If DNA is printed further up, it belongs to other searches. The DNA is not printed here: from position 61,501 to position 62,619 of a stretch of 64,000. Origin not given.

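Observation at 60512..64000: DPOR-type (BchL/BchN/BchB-like) nitrogenase-like reductase cluster with a Fur regulator and a NapH-like membrane ferredoxin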

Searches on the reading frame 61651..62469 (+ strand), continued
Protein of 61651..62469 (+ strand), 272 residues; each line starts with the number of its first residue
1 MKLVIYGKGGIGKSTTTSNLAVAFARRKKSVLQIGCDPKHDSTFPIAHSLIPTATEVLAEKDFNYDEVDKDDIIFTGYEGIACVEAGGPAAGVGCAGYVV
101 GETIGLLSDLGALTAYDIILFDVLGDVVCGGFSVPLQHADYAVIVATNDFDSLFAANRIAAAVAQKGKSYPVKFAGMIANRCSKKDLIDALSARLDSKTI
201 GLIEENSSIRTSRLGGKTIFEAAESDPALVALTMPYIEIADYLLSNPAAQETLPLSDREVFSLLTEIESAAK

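Call 76: find_encoding_contigs(protein=P0190, flank=8000, max_places=3)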
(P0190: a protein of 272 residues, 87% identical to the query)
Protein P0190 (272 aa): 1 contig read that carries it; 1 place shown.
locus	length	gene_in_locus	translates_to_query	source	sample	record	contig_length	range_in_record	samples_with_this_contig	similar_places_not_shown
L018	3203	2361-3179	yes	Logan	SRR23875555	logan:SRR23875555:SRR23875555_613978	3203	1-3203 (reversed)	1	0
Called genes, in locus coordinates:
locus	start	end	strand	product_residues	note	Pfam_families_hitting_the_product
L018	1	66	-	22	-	?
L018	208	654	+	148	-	PF00383:dCMP_cyt_deam_1, PF14437:MafB19-deam, PF14439:Bd3614-deam (faint)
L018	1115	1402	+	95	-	PF14358:DUF4405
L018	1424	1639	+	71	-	-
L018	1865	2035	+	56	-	PF13847:Methyltransf_31 (weak)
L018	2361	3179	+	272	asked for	PF00142:Fer4_NifH, PF01656:CbiA, PF02374:ArsA_ATPase (weak), PF10609:ParA (weak), PF13614:AAA_31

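Call 83: search_protein_families(library=pfam, proteins=[L017:5484-5717:+, L017:4774-5478:+, L018:1058-1399:+, L018:1424-1636:+], max_evalue=1)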
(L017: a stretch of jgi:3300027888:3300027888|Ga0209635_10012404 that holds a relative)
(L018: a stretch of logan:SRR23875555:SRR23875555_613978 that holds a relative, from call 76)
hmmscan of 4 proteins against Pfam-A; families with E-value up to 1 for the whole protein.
L017:5484-5717:+ (78 aa): 8 families
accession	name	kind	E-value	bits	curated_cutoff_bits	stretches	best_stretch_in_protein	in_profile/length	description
PF01155.25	HypA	-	0.01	16.3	28.9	2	6-47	57-96/112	Hydrogenase/urease nickel incorporation, metallochaperone, hypA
PF01667.23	Ribosomal_S27e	-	0.024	14.8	24.5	1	20-47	8-36/55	Ribosomal protein S27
PF17848.7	Zn_ribbon_ACC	-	0.035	14.7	24.5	0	40-51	4-15/26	Acetyl-CoA carboxylase zinc finger domain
PF21344.3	Zn_ribbon_LysW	-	0.041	14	27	1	20-44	1-28/46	Alpha-aminoadipate carrier protein LysW-like, globular domain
PF19335.5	HMBD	-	0.043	14.2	23.6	0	6-27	4-23/28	Heavy metal binding domain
PF18930.5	DUF5679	-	0.16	12.6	27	1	36-49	26-39/40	Domain of unknown function (DUF5679)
PF22289.1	DmmA-like_C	-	0.27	11.7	27.4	0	19-31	18-30/44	Dimethylamine monooxygenase subunit DmmA-like, C-terminal domain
PF18439.7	zf_UBZ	-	0.48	10.6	25.6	0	19-32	2-15/32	Ubiquitin-Binding Zinc Finger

L017:4774-5478:+ (235 aa): 13 families
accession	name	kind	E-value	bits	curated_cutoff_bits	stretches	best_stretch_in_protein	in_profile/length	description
PF00037.32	Fer4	-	3.9e-09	36.4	21.1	2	7-30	1-24/24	4Fe-4S binding domain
PF12838.12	Fer4_7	-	2.2e-08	34.9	27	3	13-58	1-52/52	4Fe-4S dicluster domain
PF12837.12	Fer4_6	-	3.1e-08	33.6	25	1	6-29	1-24/24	4Fe-4S binding domain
PF13237.11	Fer4_10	-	5.7e-08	33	25.5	1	7-55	2-53/53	4Fe-4S dicluster domain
PF14697.11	Fer4_21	-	8.4e-07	29.5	35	1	8-60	2-58/59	4Fe-4S dicluster domain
PF25160.1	LdpA_Fe-S-bd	-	2.4e-06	27.7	27.6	2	7-31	21-45/49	LdpA Fe-S cluster-binding domain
PF13187.11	Fer4_9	-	3.6e-06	27.3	27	1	13-59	1-52/52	4Fe-4S dicluster domain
PF12797.12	Fer4_2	-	4.1e-05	23.7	24.5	1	6-25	2-21/22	4Fe-4S binding domain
PF13484.11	Fer4_16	-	6.4e-05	24.1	30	2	13-32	1-20/66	4Fe-4S double cluster binding domain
PF22709.1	Mu_Gam-Sipho_Gp157-TOTE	-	0.018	15.4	27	1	174-195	22-43/63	Mu Gam/Sipho_Gp157-like domain of the TOTE conflict systems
PF12800.12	Fer4_4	-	0.038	14.8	24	1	12-26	2-16/17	4Fe-4S binding domain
PF13459.11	Fer4_15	-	0.046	14.9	22.4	0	7-39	1-33/66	4Fe-4S single cluster domain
PF13534.11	Fer4_17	-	0.83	10.7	22.2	0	13-29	1-17/61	4Fe-4S dicluster domain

L018:1058-1399:+ (114 aa): 2 families
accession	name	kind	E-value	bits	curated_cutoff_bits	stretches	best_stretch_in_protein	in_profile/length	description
PF14358.11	DUF4405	-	7.1e-11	42.9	26.7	1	31-101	2-65/66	Domain of unknown function (DUF4405)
PF03929.21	PepSY_TM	-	0.44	10.7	28.8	1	34-93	140-191/295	PepSY-associated TM region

L018:1424-1636:+ (71 aa): 1 family
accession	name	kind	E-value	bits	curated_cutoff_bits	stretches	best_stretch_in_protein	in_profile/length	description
PF12046.13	CCB1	-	0.12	12.2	25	1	22-63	87-125/168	Cofactor assembly of complex C subunit B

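Call 87: find_encoding_contigs(protein=P0196, flank=10000, max_places=2)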
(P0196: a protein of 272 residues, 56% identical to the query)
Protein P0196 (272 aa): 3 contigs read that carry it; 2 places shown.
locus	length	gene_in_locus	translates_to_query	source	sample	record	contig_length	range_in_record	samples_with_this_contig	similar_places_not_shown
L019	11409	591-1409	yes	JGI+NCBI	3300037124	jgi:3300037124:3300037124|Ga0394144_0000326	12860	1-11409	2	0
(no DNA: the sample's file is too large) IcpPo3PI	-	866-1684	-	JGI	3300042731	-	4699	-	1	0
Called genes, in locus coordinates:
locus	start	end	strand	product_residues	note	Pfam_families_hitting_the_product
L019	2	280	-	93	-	?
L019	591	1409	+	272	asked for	PF00142:Fer4_NifH, PF01656:CbiA, PF02374:ArsA_ATPase, PF10609:ParA (weak), PF13614:AAA_31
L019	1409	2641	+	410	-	PF00148:Oxidored_nitro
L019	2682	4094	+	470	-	PF00148:Oxidored_nitro, PF08369:PCP_red (weak)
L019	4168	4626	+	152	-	PF10702:DUF2507, PF02830:V4R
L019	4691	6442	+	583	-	PF13426:PAS_9, PF00512:HisKA, PF02518:HATPase_c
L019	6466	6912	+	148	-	PF00072:Response_reg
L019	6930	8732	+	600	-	PF00072:Response_reg, PF00990:GGDEF, PF00563:EAL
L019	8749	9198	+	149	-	PF13237:Fer4_10 (faint), PF12837:Fer4_6 (faint), PF12838:Fer4_7 (faint), PF13187:Fer4_9 (faint), PF13247:Fer4_11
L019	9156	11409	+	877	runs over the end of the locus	PF03063:Prismane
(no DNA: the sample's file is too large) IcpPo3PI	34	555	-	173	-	PF00156:Pribosyltran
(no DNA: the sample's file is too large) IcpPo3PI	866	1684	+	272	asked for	PF00142:Fer4_NifH, PF01656:CbiA, PF02374:ArsA_ATPase, PF10609:ParA (weak), PF13614:AAA_31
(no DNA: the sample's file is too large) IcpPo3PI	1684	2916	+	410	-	PF00148:Oxidored_nitro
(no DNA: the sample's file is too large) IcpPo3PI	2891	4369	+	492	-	PF00148:Oxidored_nitro, PF08369:PCP_red (weak)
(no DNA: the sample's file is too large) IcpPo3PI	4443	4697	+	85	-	?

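Call 97: search_solved_structures(query=L017:507-2348:-, max_evalue=1e-20)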
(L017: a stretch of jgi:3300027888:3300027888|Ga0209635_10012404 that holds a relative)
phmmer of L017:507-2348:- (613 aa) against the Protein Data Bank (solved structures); distinct sequences matched with E-value up to 1e-20: 58.
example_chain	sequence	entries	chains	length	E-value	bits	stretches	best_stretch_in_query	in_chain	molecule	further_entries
36ro_B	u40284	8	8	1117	3.8e-132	444.8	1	229-612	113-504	DNA-directed RNA polymerase subunit beta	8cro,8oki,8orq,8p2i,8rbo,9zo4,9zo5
4qiw_B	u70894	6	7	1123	3.7e-131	441.6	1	228-612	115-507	DNA-directed RNA polymerase | DNA-directed RNA polymerase subunit beta | DNA-directed RNA polymerase subunit B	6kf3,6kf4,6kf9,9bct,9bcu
2waq_B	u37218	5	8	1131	8e-125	420.7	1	228-612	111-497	DNA-DIRECTED RNA POLYMERASE RPO2 SUBUNIT | DNA-DIRECTED RNA POLYMERASE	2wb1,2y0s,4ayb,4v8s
2pmz_B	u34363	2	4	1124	9.2e-125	420.5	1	228-612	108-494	DNA-directed RNA polymerase subunit B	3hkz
36rp_B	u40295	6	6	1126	3.4e-117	395.5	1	228-612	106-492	DNA-directed RNA polymerase subunit Rpo2 | DNA-directed RNA polymerase subunit B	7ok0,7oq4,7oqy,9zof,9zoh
3h0g_B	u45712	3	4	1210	8.8e-79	268.6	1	228-612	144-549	DNA-directed RNA polymerase II subunit RPB2 | RNA polymerase II subunit Rpb2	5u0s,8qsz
5x4z_B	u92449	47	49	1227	9.1e-71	242.2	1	235-612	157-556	DNA-directed RNA polymerase subunit beta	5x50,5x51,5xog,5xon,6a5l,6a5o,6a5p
5ip7_B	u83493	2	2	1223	1.1e-69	238.6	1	228-612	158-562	DNA-directed RNA polymerase II subunit RPB2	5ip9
1i3q_B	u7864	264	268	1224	1.1e-69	238.6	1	228-612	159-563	DNA-DIRECTED RNA POLYMERASE II 140KD POLYPEPTIDE | ORF YOR151c | DNA-directed polymerase II SECOND LARGEST SUBUNIT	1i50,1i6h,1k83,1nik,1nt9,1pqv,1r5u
8jch_B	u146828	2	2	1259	1.2e-69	238.4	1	228-612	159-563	DNA-directed RNA polymerase II subunit RPB2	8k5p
4by1_B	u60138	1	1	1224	3.8e-69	236.8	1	228-612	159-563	DNA-DIRECTED RNA POLYMERASE II SUBUNIT RPB2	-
9eh1_B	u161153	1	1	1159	1.3e-68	235.1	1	234-611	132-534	DNA-directed RNA polymerase subunit beta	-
9fyx_B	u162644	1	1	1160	1.3e-68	235.1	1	234-611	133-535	DNA-directed RNA polymerase subunit beta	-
6exv_B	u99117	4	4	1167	1.3e-68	235.1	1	234-611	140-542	DNA-DIRECTED RNA POLYMERASE II SUBUNIT RPB2 | DNA-directed RNA polymerase subunit beta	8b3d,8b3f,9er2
5flm_B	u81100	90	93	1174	1.3e-68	235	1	234-611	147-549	DNA-DIRECTED RNA POLYMERASE II SUBUNIT RPB2 | DNA-directed RNA polymerase subunit beta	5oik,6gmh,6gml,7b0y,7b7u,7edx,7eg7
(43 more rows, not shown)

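Call 105: search_protein_families(library=ncbifam, proteins=[P0192, P0196, L019:1409-2638:+, L019:2682-4091:+, L019:4168-4623:+, P0189], max_evalue=1e-15)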
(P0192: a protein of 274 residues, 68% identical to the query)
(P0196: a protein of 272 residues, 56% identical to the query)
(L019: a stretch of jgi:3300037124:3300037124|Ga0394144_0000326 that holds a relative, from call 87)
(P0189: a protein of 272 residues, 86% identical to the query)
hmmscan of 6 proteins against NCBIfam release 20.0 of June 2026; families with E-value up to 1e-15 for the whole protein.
P0192 (274 aa): 6 families
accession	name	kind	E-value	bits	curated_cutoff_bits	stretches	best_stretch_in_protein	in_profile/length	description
TIGR01281.1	DPOR_bchL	equivalog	1.3e-112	375.6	345.15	1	4-268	2-266/268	ferredoxin:protochlorophyllide reductase (ATP-dependent) iron-sulfur ATP-binding protein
NF033200.1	F430_CfbC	exception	1.6e-62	211.2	402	1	5-262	3-255/260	Ni-sirohydrochlorin a,c-diamide reductive cyclase ATP-dependent reductase subunit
TIGR01287.1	nifH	equivalog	2.4e-62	210.7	394.35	1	5-269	3-268/275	nitrogenase iron protein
NF009701.0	PRK13230.1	subfamily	7.6e-57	192.5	350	1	5-265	4-277/291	nitrogenase reductase-like protein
NF009702.0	PRK13231.1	equivalog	4.3e-55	186.7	427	1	5-228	5-225/264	nitrogenase reductase-like protein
TIGR02016.1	BchX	equivalog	2.2e-44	151.9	331.2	1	4-212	2-220/296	chlorophyllide a reductase iron protein subunit X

P0196 (272 aa): 6 families
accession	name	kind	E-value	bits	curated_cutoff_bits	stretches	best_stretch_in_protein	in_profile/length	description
TIGR01281.1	DPOR_bchL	equivalog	6e-113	376.7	345.15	1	4-267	2-265/268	ferredoxin:protochlorophyllide reductase (ATP-dependent) iron-sulfur ATP-binding protein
TIGR01287.1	nifH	equivalog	3.1e-66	223.5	394.35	1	5-268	3-267/275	nitrogenase iron protein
NF033200.1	F430_CfbC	exception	2e-64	217.4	402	1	5-265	3-258/260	Ni-sirohydrochlorin a,c-diamide reductive cyclase ATP-dependent reductase subunit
NF009701.0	PRK13230.1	subfamily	5.5e-56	189.7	350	1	5-264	4-276/291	nitrogenase reductase-like protein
NF009702.0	PRK13231.1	equivalog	1.2e-54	185.3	427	1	4-261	4-254/264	nitrogenase reductase-like protein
TIGR02016.1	BchX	equivalog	1.7e-51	175.2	331.2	1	4-221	2-229/296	chlorophyllide a reductase iron protein subunit X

L019:1409-2638:+ (410 aa): 2 families
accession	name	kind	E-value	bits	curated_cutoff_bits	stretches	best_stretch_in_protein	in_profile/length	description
TIGR01279.1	DPOR_bchN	equivalog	7.1e-131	436.8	419.95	1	6-399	2-394/407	ferredoxin:protochlorophyllide reductase (ATP-dependent) subunit N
NF002768.0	PRK02842.1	equivalog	1.1e-126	423.1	324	1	3-400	10-408/423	ferredoxin:protochlorophyllide reductase (ATP-dependent) subunit N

L019:2682-4091:+ (470 aa): 6 families
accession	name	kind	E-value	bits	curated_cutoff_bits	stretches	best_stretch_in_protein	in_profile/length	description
TIGR01278.1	DPOR_BchB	equivalog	5.3e-91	306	490.35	1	1-389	23-414/512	ferredoxin:protochlorophyllide reductase (ATP-dependent) subunit B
NF002789.0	PRK02910.1-3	equivalog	3.9e-83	280.1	509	1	1-388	23-421/535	ferredoxin:protochlorophyllide reductase (ATP-dependent) subunit B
NF002790.0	PRK02910.1-4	equivalog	7.3e-42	143.7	912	1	131-382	165-412/530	ferredoxin:protochlorophyllide reductase (ATP-dependent) subunit B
TIGR01283.1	nifE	equivalog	8.6e-21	74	505.1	1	23-358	82-422/459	nitrogenase iron-molybdenum cofactor biosynthesis protein NifE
TIGR01284.1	alt_nitrog_alph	subfamily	4.7e-18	64.9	512.8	1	33-358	95-421/457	nitrogenase subunit alpha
TIGR01862.1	N2-ase-Ialpha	subfamily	2.8e-17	62.5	486.05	1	34-358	90-414/444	nitrogenase component I subunit alpha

L019:4168-4623:+ (152 aa): 0 families

P0189 (272 aa): 6 families
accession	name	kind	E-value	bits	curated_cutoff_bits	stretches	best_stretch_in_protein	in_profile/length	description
TIGR01281.1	DPOR_bchL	equivalog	1.2e-113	378.9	345.15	1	1-265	1-265/268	ferredoxin:protochlorophyllide reductase (ATP-dependent) iron-sulfur ATP-binding protein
NF033200.1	F430_CfbC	exception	3.1e-65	220.1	402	1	2-260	2-255/260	Ni-sirohydrochlorin a,c-diamide reductive cyclase ATP-dependent reductase subunit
TIGR01287.1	nifH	equivalog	7.3e-65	219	394.35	1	2-267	2-268/275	nitrogenase iron protein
NF009701.0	PRK13230.1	subfamily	2.2e-59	200.8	350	1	2-268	3-282/291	nitrogenase reductase-like protein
NF009702.0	PRK13231.1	equivalog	2e-56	191.1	427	1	2-258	4-253/264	nitrogenase reductase-like protein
TIGR02016.1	BchX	equivalog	2.5e-46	158.3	331.2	1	3-250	3-259/296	chlorophyllide a reductase iron protein subunit X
